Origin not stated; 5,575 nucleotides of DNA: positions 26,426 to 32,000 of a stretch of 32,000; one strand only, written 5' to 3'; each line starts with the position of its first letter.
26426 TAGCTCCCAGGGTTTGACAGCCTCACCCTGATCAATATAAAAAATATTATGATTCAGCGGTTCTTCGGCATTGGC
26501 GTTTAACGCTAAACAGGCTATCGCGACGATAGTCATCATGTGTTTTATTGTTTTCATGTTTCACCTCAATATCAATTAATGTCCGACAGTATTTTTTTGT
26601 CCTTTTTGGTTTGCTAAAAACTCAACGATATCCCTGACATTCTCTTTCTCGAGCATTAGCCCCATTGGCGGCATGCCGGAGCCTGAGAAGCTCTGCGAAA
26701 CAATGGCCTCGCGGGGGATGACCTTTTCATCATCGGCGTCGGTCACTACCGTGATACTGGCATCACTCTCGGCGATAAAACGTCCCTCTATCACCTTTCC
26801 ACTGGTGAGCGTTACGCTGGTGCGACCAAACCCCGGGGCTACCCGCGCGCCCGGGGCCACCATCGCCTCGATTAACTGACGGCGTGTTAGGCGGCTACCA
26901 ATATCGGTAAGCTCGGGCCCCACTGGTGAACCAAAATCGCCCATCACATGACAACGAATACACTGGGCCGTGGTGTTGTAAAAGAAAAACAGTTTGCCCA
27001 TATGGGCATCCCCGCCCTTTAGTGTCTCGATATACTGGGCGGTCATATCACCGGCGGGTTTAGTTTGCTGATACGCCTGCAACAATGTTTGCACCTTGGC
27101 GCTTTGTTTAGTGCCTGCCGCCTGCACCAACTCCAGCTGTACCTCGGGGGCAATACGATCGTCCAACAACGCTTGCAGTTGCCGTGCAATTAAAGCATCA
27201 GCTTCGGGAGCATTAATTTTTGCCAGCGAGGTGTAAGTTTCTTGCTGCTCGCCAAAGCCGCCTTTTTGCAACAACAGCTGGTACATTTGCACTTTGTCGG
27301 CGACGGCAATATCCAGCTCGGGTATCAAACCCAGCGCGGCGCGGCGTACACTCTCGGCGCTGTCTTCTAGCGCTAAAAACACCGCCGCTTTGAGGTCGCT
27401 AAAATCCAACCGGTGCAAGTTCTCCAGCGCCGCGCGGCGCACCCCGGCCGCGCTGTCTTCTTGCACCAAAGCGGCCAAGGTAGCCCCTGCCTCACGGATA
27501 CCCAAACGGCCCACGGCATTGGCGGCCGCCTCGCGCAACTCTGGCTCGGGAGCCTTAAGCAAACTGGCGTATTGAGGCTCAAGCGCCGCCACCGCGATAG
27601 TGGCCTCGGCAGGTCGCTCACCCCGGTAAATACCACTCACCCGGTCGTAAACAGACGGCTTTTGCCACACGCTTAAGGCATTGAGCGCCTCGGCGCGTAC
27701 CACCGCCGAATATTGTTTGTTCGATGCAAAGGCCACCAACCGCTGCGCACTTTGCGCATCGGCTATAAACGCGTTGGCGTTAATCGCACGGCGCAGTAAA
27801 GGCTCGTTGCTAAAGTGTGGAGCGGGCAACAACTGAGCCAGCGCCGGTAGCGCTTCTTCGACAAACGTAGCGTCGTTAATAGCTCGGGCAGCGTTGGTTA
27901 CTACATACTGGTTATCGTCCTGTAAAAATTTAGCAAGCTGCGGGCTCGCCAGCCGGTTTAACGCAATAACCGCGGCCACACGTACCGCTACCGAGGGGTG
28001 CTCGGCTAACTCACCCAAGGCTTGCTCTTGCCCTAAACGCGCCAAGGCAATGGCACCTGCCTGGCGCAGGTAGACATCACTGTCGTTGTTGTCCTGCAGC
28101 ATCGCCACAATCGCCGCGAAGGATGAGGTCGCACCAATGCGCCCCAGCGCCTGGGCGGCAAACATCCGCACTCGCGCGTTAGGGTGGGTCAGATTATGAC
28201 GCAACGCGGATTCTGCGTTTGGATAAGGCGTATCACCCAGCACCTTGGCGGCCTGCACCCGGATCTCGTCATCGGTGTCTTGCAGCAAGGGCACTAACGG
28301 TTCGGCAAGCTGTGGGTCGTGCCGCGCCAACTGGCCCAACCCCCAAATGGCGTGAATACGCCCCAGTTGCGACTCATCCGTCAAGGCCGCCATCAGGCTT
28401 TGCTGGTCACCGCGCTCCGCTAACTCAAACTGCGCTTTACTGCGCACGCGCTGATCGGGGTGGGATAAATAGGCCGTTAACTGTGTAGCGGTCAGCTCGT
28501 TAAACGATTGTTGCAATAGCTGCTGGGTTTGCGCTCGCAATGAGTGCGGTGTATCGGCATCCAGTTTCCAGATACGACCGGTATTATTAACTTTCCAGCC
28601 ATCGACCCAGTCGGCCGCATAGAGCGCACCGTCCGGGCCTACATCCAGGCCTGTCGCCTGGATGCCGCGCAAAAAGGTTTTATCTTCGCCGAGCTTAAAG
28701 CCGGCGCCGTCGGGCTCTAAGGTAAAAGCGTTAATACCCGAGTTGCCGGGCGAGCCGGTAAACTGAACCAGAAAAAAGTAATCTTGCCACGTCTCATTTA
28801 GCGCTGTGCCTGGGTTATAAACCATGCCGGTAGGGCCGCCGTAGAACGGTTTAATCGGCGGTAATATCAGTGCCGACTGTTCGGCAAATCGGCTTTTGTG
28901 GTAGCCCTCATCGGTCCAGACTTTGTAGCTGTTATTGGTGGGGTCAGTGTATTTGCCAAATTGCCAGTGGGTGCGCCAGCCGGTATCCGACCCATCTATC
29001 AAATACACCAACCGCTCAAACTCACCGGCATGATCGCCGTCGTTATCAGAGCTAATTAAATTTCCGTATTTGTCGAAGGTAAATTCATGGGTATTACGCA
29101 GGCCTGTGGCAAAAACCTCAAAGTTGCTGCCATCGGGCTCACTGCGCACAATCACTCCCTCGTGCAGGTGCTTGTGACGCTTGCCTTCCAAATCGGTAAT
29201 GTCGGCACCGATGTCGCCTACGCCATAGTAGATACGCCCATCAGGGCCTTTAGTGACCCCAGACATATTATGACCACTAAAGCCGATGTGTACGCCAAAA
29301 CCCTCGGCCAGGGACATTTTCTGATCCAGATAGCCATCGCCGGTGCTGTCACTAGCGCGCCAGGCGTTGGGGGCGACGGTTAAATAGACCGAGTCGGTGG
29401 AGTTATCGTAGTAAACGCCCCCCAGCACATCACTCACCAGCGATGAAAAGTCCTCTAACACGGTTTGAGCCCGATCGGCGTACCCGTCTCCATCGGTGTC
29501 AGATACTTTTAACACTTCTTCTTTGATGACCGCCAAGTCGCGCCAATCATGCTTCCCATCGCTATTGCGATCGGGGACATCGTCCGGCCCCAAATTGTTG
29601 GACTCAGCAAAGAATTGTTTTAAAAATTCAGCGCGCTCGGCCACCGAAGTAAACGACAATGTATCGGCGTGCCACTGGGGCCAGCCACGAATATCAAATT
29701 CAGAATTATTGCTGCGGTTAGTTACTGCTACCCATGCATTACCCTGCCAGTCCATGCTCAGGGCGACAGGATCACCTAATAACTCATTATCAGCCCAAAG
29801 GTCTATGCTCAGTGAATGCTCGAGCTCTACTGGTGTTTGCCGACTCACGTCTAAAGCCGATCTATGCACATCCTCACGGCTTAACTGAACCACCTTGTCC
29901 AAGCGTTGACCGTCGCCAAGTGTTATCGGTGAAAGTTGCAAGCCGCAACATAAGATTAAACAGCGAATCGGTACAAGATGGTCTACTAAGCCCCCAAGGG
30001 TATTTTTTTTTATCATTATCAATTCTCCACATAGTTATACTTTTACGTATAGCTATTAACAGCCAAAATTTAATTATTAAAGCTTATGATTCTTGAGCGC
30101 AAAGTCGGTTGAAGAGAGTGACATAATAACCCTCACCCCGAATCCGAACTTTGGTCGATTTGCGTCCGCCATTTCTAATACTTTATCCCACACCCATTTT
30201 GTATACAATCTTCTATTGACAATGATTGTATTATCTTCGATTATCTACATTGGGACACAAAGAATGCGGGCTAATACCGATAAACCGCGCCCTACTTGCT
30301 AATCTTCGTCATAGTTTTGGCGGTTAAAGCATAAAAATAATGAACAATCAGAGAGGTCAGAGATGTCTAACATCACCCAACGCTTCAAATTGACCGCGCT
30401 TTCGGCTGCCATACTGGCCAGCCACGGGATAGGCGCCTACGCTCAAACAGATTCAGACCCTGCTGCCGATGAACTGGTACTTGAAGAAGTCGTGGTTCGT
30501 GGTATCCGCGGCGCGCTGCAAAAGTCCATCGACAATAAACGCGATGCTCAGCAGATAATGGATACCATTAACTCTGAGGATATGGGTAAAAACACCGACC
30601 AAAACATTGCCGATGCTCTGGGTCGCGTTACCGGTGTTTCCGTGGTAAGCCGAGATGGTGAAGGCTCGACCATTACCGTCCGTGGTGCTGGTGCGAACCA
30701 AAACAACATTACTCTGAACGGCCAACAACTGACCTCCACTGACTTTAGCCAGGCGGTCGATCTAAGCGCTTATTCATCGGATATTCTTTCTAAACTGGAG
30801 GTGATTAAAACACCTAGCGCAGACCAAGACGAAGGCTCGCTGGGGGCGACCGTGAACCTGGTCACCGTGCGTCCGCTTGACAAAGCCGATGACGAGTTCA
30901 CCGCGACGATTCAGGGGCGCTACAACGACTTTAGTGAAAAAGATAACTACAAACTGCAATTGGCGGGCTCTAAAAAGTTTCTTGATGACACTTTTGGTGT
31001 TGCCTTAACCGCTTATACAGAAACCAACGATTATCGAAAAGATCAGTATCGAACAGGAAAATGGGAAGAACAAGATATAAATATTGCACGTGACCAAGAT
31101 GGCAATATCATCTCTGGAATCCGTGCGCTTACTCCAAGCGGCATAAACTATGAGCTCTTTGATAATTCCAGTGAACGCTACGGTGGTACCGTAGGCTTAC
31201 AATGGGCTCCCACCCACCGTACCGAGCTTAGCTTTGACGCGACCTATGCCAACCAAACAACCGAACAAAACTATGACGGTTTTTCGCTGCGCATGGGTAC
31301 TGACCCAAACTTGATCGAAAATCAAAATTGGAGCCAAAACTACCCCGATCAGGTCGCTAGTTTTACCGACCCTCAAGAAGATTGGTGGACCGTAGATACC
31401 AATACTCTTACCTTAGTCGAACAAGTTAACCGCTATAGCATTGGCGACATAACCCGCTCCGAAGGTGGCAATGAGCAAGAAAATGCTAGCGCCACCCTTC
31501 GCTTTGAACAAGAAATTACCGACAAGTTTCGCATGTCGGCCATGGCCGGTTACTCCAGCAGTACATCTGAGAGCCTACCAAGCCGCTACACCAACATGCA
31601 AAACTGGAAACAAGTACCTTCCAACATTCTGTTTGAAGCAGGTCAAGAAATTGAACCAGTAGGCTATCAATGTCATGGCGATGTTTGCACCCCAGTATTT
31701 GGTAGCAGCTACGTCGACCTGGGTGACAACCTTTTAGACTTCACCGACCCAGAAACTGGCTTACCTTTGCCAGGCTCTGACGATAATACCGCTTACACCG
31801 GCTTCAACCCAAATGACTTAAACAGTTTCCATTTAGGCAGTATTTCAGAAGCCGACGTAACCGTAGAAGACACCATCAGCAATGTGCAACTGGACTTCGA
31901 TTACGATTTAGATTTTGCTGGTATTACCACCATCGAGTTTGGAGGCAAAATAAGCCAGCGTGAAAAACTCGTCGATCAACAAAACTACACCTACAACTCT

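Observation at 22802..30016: Four-gene operon of two heme-c-linked dehydrogenase-like beta-propeller/HEAT proteins, a DUF1080 protein and a small secreted protein inside an agarolytic locus, a candidate periplasmic oxidative glycan-processing system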

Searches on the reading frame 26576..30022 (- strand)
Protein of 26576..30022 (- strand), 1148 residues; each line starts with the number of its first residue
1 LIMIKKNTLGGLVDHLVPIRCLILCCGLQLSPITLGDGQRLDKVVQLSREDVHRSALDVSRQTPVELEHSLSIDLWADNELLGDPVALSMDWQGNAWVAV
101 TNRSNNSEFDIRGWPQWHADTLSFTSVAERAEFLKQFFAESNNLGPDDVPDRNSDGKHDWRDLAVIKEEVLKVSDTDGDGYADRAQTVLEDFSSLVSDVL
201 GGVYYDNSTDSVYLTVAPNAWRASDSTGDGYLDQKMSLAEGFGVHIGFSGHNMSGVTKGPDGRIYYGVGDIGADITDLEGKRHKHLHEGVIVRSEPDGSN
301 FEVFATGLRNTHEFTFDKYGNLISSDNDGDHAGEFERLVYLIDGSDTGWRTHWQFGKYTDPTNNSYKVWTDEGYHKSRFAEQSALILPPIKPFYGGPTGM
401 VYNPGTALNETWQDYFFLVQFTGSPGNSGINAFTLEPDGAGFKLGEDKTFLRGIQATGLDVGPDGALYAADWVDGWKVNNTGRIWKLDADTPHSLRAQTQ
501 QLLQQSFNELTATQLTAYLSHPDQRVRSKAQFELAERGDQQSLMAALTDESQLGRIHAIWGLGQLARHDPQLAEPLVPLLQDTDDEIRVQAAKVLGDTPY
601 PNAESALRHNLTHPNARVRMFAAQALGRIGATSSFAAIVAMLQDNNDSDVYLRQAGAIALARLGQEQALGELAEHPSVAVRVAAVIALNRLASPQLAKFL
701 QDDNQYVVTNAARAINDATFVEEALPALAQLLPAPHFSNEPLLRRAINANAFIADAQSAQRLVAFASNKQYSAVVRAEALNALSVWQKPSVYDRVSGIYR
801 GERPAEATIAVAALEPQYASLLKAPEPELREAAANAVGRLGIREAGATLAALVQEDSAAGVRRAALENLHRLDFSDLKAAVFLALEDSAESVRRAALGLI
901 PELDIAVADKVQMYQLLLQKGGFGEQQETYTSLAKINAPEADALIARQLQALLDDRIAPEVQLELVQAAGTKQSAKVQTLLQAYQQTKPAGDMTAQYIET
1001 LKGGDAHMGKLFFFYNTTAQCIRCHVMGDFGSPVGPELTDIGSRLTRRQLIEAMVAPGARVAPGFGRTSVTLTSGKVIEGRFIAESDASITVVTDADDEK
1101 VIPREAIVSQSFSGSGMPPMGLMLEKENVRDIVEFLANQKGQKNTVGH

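Call 5: search_protein_families(library=pfam, proteins=[window:26576-30022:-], max_evalue=0.01)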
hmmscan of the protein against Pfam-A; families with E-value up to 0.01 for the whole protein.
window:26576-30022:- (1148 aa): 9 families
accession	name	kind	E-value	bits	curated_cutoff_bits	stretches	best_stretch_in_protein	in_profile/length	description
PF13646.12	HEAT_2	-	9.1e-37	125.7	27.7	5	574-660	2-87/88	HEAT repeats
PF23500.1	DUF7133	-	5.1e-24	85.7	27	1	65-473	9-348/385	Domain of unknown function (DUF7133)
PF02985.28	HEAT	-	6.9e-23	79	23.5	1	606-630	4-28/31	HEAT repeat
PF13513.12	HEAT_EZ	-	4.1e-10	40.4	27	1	557-596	6-53/55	HEAT-like repeat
PF00514.29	Arm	-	8.3e-07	29.3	20.6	0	574-596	15-37/41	Armadillo/beta-catenin-like repeat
PF12717.13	Cnd1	-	0.0013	19.3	26.4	0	619-717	3-84/162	non-SMC mitotic condensation complex subunit 1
PF13442.11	Cytochrome_CBB3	-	0.0018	19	27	0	1019-1067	12-53/68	Cytochrome C oxidase, cbb3-type, subunit III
PF03130.22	HEAT_PBS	-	0.0025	18.7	20.9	0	618-644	1-27/27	PBS lyase HEAT-like repeat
PF01602.26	Adaptin_N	-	0.0042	16.2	37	0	605-718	82-178/524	Adaptin N terminal region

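Call 9: search_protein_families(library=ncbifam, proteins=[window:26576-30016:-], max_evalue=0.001)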
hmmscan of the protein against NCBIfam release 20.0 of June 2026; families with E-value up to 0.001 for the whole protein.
window:26576-30016:- (1146 aa): 9 families
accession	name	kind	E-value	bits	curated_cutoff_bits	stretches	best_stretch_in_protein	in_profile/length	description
TIGR02604.1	Piru_Ver_Nterm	subfamily_domain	1.5e-34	119.9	122.2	1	169-485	50-363/367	PVC-type heme-binding CxxCH protein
TIGR02603.1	CxxCH_TIGR02603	domain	1.3e-22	80.2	68.15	1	1002-1136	1-133/134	putative heme-binding domain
NF010374.0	PRK13800.1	equivalog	1.6e-12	46.5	1196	1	494-666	702-871/898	fumarate reductase/succinate dehydrogenase flavoprotein subunit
NF058505.1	phyc_lyase_CpeY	equivalog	1.6e-08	33.6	600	0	541-681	88-226/419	C-phycoerythrin alpha-cysteine-82 phycoerythrobilin lyase CpeY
NF045662.1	DVU0298_fam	equivalog_domain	1.9e-08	34.1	75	1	553-649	125-194/213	DVU0298 family protein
NF033206.1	ScyE_fam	subfamily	1.2e-07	31.6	80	0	431-492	237-295/333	ScyD/ScyE family protein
NF058502.1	phyc_lyase_CpcE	equivalog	3.2e-07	30.1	330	1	542-653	8-126/260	C-phycocyanin alpha-cysteine-84 phycocyanobilin lyase subunit CpcE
NF045915.1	PhycobilmeDegNblB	equivalog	3.5e-07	30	300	1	543-709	39-211/214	phycobilisome degradation protein NblB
TIGR04485.1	thiosulf_SoxX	equivalog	0.00026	21.7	61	0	1016-1135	2-76/78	sulfur oxidation c-type cytochrome SoxX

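Call 61: find_homologous_proteins(query=window:26576-30016:-, max_evalue=1e-20)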
Query window:26576-30016:- (1146 aa): 4135 proteins with E <= 1e-20 among 8000 candidates; the best 120 are listed.
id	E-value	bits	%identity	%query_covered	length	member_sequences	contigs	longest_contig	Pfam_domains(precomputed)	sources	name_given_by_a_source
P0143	0.0e+0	2598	100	100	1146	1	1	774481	PF00514.30,PF02985.29,PF23500.2,PF13513.13,PF13646.13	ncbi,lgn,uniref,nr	ncbi:HEAT repeat domain-containing protein [Gilvimarinus chinensis]|uniref:HEAT repeat domain-contai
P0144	0.0e+0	2223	88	97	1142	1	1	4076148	PF00514.30,PF02985.29,PF23500.2,PF03130.23,PF13513.13,PF13646.13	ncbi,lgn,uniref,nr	ncbi:HEAT repeat domain-containing protein [Gilvimarinus agarilyticus]|uniref:HEAT repeat domain-con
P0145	0.0e+0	1945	78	96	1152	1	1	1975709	PF02985.29,PF23500.2,PF13646.13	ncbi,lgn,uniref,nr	ncbi:HEAT repeat domain-containing protein [Gilvimarinus polysaccharolyticus]|uniref:HEAT repeat dom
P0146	0.0e+0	1808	73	97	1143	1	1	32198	PF02985.29,PF23500.2,PF03130.23,PF13513.13,PF13646.13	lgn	-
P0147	0.0e+0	1591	70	89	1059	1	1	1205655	PF02985.29,PF23500.2,PF03130.23,PF13513.13,PF13646.13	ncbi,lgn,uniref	ncbi:HEAT repeat domain-containing protein [Marinimicrobium sp. ARAG 43.8]|uniref:HEAT repeat domain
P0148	0.0e+0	1440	58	97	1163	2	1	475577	PF02985.29,PF23500.2,PF03130.23,PF13513.13,PF13646.13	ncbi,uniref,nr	ncbi:HEAT repeat domain-containing protein [Gilvimarinus algae]|uniref:HEAT repeat domain-containing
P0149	0.0e+0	1412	57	97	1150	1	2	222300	PF00514.30,PF02985.29,PF23500.2,PF13513.13,PF13646.13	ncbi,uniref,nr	ncbi:HEAT repeat domain-containing protein [Gilvimarinus sp. SDUM040013]|uniref:HEAT repeat domain-c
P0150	0.0e+0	1409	58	97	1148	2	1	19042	PF02985.29,PF23500.2,PF03130.23,PF13513.13,PF13646.13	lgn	-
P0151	0.0e+0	1405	57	97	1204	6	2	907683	PF02985.29,PF23500.2,PF03130.23,PF13513.13,PF13646.13,PF00034.27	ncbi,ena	-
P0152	0.0e+0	1401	58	96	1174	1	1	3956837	PF12717.14,PF02985.29,PF23500.2,PF03130.23,PF13513.13,PF13646.13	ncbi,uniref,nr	ncbi:HEAT repeat domain-containing protein [Gilvimarinus sp. DA14]|uniref:HEAT repeat domain-contain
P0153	0.0e+0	1393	57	97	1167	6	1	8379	PF02985.29,PF23500.2,PF13513.13,PF13442.12,PF13646.13,PF00034.27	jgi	jgi:putative heme-binding domain-containing protein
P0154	0.0e+0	1372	58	95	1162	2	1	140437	PF02985.29,PF23500.2,PF03130.23,PF13513.13,PF13646.13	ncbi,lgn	-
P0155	0.0e+0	1366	56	96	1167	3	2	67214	PF00514.30,PF02985.29,PF23500.2,PF13513.13,PF13646.13,PF00034.27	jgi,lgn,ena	-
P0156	0.0e+0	1341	70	75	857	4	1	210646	PF02985.29,PF03130.23,PF13513.13,PF13646.13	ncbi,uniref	ncbi:HEAT repeat domain-containing protein [Marinimicrobium sp. C2-29]|uniref:HEAT repeat domain-con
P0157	0.0e+0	1331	55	97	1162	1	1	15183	PF02985.29,PF23500.2,PF03130.23,PF13513.13,PF13646.13,PF00034.27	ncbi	ncbi:MAG TPA: HEAT repeat domain-containing protein [Cellvibrionaceae bacterium]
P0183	0.0e+0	1268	52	97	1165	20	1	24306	PF02985.29,PF23500.2,PF03130.23,PF13646.13,PF00034.27,PF07995.18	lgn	-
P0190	0.0e+0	1262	52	96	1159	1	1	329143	PF02985.29,PF23500.2,PF13513.13,PF13646.13,PF00034.27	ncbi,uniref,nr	ncbi:glucose dehydrogenase [Cellvibrio zantedeschiae]|uniref:Glucose dehydrogenase n=1 Tax=Cellvibri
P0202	0.0e+0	1238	52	95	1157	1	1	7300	PF02985.29,PF23500.2,PF13513.13,PF13646.13,PF07995.18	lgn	-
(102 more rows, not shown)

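Call 62: find_encoding_contigs(protein=P0147, flank=8000, max_places=1)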
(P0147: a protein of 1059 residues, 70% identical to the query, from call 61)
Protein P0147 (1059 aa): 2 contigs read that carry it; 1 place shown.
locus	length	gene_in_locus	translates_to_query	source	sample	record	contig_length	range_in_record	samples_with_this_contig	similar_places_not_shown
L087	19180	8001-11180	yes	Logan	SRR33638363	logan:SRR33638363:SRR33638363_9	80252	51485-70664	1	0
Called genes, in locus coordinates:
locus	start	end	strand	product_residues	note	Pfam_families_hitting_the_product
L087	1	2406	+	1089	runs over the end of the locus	PF01839:FG-GAP (faint), PF13517:FG-GAP_3, PF26182:Ig_NUP210_5th (faint), PF07593:UnbV_ASPIC, PF02368:Big_2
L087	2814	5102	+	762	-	PF13435:Cytochrome_C554 (faint), PF14522:Cytochrome_C7 (faint), PF13431:TPR_17 (faint), PF09699:Paired_CXXCH_1 (weak), PF13428:TPR_14 (faint), PF13424:TPR_12 (weak), PF13432:TPR_16 (weak), PF14559:TPR_19 (weak), +9 more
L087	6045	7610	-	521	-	PF01120:Alpha_L_fucos, PF02638:GHL10 (faint)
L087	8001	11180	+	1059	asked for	PF23500:DUF7133, PF13513:HEAT_EZ (faint), PF02985:HEAT (faint), PF03130:HEAT_PBS (faint), PF13646:HEAT_2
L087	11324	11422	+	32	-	-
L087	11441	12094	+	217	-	PF18559:Exop_C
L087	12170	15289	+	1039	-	PF01839:FG-GAP (faint), PF13517:FG-GAP_3, PF07593:UnbV_ASPIC, PF21764:Invasin_D4 (faint), PF02368:Big_2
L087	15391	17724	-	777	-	PF17992:Agarase_CBM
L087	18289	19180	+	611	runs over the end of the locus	PF00384:Molybdopterin, PF01568:Molydop_binding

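Call 63: find_encoding_contigs(protein=P0148, flank=8000, max_places=1)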
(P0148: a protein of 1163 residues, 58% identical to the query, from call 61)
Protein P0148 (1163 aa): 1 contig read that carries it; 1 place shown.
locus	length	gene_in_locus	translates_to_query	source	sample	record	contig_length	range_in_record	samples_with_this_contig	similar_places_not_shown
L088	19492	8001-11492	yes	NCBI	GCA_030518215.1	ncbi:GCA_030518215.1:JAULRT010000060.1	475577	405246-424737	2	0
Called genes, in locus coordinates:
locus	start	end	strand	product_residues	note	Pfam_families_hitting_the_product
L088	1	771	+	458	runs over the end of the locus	PF07690:MFS_1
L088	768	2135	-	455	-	PF00696:AA_kinase, PF22468:ACT_9 (faint)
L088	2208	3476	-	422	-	PF00202:Aminotran_3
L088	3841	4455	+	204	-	PF01205:Impact_N, PF09186:DUF1949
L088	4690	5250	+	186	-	PF01844:HNH, PF13395:HNH_4 (faint), PF14279:HNH_5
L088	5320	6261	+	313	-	PF01261:AP_endonuc_2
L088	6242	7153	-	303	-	-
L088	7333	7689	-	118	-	-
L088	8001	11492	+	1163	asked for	PF23500:DUF7133, PF13513:HEAT_EZ (faint), PF02985:HEAT (faint), PF13646:HEAT_2 (weak), PF03130:HEAT_PBS (faint), PF13646:HEAT_2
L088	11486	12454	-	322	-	-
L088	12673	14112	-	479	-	PF02321:OEP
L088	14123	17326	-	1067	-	PF00873:ACR_tran, PF02355:SecD_SecF_C (weak), PF03176:MMPL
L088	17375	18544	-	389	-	PF25917:BSH_RND, PF25973:BSH_CzcB, PF25878:HH_AAEA_pHBA (weak), PF25876:HH_MFP_RND, PF25944:Beta-barrel_RND, PF25954:Beta-barrel_RND_2, PF25967:RND-MFP_C, PF25989:YknX_C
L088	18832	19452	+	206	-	PF00440:TetR_N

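Call 64: find_encoding_contigs(protein=P0190, flank=8000, max_places=1)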
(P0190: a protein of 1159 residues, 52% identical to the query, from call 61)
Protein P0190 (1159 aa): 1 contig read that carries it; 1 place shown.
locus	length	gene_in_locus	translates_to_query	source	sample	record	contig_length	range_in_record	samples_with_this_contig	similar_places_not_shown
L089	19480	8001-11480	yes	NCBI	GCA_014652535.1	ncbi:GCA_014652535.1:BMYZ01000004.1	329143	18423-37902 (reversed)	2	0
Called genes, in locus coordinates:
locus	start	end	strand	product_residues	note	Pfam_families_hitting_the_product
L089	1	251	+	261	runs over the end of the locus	PF00950:ABC-3, PF01032:FecCD (faint)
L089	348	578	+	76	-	-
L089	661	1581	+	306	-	PF00149:Metallophos, PF12850:Metallophos_2 (faint)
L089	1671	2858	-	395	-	PF04055:Radical_SAM, PF06969:HemN_C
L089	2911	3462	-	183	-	PF11948:DUF3465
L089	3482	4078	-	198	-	PF01725:Ham1p_like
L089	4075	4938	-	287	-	PF01790:LGT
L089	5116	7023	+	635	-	PF13292:DXP_synthase_N, PF00676:E1_dh (weak), PF02775:TPP_enzyme_C (weak), PF02779:Transket_pyr, PF02780:Transketolase_C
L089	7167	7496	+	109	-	PF07876:Dabb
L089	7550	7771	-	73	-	PF06649:DUF1161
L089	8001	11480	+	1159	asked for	PF23500:DUF7133, PF02985:HEAT (faint), PF13513:HEAT_EZ (faint), PF00034:Cytochrom_C (faint), PF13646:HEAT_2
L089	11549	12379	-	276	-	PF06439:3keto-disac_hyd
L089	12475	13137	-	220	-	PF00106:adh_short, PF01370:Epimerase (weak), PF08659:KR (weak), PF23441:SDR (weak), PF13561:adh_short_C2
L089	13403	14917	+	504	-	PF02366:PMT, PF16192:PMT_4TMC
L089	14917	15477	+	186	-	PF07691:PA14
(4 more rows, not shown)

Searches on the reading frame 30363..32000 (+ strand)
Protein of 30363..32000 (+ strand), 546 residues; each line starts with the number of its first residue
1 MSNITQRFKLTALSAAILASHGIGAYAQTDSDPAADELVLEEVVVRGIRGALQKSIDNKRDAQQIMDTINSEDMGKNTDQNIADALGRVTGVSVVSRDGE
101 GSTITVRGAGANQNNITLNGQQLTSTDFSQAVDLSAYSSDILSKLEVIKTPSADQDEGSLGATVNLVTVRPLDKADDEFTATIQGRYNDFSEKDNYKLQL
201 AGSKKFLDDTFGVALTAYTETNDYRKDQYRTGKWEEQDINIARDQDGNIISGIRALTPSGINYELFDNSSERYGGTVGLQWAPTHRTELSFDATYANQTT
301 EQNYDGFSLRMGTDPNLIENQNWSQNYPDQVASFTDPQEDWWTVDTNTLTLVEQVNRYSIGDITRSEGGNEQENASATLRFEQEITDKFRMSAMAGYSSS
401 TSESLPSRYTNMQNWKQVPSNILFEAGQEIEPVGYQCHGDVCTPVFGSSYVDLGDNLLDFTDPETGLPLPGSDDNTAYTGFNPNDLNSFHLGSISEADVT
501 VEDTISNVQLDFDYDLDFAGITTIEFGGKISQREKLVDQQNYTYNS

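Call 9: search_protein_families(library=ncbifam, proteins=[window:30363-32000:+], max_evalue=0.001)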
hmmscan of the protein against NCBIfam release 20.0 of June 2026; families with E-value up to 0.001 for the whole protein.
window:30363-32000:+ (546 aa): 3 families
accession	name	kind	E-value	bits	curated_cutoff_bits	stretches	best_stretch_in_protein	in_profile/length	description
TIGR01782.1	TonB-Xanth-Caul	subfamily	1.6e-83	281.4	310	1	40-544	1-451/868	TonB-dependent receptor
NF007478.2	PRK10064.1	equivalog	1.5e-07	30.1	745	1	57-229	42-215/663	catecholate siderophore receptor CirA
NF049946.1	TonB_dep_CU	exception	9.3e-05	20.9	700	1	34-190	36-191/683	TonB-dependent receptor, CU motif-type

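Call 10: search_protein_families(library=pfam, proteins=[window:30363-32000:+], max_evalue=0.001)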
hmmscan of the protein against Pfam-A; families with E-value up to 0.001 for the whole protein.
window:30363-32000:+ (546 aa): 1 family
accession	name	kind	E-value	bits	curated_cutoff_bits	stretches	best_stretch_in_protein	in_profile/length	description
PF07715.20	Plug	-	3.9e-16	59.9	23.9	1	59-162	2-106/107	TonB-dependent Receptor Plug Domain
